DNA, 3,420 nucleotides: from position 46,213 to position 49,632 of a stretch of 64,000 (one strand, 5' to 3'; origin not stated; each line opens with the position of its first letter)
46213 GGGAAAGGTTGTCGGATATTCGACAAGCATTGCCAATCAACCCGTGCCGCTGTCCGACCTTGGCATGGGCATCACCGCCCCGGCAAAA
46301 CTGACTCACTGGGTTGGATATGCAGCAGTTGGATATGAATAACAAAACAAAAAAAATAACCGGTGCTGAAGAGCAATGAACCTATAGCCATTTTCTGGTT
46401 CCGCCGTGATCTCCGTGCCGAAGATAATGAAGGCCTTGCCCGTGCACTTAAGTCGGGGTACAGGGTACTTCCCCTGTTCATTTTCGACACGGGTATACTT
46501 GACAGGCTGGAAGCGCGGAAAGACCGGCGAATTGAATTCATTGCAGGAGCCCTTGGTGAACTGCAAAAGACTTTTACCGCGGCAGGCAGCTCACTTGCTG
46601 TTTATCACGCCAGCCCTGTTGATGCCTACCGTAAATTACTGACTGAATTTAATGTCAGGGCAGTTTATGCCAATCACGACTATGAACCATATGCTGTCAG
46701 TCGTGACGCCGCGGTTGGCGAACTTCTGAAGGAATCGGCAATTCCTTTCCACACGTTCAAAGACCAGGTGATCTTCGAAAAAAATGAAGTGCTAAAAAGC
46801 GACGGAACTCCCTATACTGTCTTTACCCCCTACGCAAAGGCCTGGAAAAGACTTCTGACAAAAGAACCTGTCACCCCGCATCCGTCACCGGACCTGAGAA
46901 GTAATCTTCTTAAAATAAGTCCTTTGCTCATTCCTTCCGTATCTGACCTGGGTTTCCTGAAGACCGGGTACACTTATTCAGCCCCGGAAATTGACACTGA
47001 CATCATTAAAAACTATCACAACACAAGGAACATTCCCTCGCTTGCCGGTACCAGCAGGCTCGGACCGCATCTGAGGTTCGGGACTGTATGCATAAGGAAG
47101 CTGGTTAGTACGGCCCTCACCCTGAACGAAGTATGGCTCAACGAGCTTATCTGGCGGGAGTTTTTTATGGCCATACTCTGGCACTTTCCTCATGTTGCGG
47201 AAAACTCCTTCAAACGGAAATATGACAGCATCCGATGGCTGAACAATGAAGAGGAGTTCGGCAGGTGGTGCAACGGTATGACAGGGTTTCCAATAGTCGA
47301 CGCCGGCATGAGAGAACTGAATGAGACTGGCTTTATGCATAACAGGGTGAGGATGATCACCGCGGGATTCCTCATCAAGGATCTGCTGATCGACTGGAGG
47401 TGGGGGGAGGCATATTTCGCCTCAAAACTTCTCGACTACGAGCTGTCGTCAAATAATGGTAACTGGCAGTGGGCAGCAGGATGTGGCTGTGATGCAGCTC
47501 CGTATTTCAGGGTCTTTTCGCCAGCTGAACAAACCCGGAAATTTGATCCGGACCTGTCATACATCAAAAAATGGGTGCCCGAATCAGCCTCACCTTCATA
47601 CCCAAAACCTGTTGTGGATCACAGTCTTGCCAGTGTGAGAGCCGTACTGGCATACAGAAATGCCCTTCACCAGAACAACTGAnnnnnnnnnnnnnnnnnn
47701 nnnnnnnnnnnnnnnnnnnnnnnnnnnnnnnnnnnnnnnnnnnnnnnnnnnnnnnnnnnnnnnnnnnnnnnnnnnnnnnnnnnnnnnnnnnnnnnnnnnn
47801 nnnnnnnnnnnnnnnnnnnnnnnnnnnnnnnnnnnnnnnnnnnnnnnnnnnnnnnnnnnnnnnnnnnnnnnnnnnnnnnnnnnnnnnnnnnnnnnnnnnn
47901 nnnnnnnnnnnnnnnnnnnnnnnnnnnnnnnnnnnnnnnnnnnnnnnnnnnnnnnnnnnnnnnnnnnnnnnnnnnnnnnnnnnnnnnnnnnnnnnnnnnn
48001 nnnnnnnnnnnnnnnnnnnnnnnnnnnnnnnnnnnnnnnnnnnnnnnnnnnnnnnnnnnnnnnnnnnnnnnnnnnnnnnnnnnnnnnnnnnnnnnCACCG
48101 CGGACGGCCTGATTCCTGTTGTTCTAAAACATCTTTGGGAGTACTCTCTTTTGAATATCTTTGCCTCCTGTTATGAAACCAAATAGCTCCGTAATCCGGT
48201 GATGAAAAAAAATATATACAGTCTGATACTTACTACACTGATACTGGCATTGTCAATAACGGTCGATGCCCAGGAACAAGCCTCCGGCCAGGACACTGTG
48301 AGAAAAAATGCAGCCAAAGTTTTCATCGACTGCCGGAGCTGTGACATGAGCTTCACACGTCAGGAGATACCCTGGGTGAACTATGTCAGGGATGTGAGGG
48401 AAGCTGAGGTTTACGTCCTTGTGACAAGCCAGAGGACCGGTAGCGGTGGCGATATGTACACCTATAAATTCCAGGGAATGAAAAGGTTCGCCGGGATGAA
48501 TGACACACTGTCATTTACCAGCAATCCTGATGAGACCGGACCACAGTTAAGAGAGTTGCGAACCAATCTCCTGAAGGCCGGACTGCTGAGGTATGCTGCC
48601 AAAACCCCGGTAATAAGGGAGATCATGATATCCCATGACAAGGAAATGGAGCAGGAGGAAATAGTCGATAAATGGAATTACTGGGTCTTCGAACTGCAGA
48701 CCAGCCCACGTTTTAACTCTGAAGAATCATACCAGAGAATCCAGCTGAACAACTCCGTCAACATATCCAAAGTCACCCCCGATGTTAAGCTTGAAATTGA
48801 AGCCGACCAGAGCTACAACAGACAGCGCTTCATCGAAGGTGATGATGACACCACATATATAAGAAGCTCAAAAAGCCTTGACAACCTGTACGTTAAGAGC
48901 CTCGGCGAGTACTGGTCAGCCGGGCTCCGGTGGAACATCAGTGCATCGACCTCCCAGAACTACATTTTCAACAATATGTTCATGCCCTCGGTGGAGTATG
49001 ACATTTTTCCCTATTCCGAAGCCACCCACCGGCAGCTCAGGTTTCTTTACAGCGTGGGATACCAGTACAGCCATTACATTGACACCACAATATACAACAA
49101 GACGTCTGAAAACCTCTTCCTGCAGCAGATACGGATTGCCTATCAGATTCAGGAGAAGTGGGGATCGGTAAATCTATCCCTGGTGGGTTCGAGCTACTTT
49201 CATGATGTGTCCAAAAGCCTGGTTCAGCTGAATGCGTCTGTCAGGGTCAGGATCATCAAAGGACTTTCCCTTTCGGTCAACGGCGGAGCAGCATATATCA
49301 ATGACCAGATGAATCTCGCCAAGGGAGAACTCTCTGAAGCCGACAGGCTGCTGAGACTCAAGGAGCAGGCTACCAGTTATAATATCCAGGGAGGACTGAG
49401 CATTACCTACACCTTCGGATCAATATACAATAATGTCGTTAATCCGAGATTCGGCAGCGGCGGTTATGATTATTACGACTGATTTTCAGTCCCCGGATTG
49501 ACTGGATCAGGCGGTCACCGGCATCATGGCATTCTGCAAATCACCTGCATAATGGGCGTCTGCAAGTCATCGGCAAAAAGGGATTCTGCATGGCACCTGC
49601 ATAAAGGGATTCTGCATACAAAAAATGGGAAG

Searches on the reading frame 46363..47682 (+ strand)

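Call 24: search_protein_families(library=pfam, proteins=[window:46363-47682:+], max_evalue=0.001)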
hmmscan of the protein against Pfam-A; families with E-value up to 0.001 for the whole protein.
window:46363-47682:+ (439 aa): 2 families
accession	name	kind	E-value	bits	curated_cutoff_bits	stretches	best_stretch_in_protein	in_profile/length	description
PF03441.19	FAD_binding_7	-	5.7e-72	241.8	27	1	258-409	1-154/203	FAD binding domain of DNA photolyase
PF00875.24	DNA_photolyase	-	1.7e-41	142.4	26.6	1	10-171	2-158/164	DNA photolyase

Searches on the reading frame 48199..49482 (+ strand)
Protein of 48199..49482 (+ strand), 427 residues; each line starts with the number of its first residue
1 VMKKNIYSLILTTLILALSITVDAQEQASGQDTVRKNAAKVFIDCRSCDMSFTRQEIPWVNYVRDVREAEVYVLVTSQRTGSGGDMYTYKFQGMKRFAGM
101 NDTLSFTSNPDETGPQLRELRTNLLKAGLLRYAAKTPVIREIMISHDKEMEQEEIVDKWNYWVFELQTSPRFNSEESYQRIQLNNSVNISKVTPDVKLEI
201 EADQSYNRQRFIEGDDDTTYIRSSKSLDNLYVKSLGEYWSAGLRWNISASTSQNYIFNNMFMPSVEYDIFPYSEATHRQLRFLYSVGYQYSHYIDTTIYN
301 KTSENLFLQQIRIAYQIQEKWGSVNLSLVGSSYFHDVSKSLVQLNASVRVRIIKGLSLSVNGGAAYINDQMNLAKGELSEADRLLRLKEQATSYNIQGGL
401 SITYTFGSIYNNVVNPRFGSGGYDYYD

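Call 24: search_protein_families(library=pfam, proteins=[window:48199-49482:+], max_evalue=0.001)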
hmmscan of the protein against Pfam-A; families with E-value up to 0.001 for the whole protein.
window:48199-49482:+ (427 aa): 1 family
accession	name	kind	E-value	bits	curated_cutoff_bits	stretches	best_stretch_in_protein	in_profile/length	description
PF04338.18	DUF481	-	5.6e-05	23.7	21.1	0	279-370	103-191/210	Protein of unknown function, DUF481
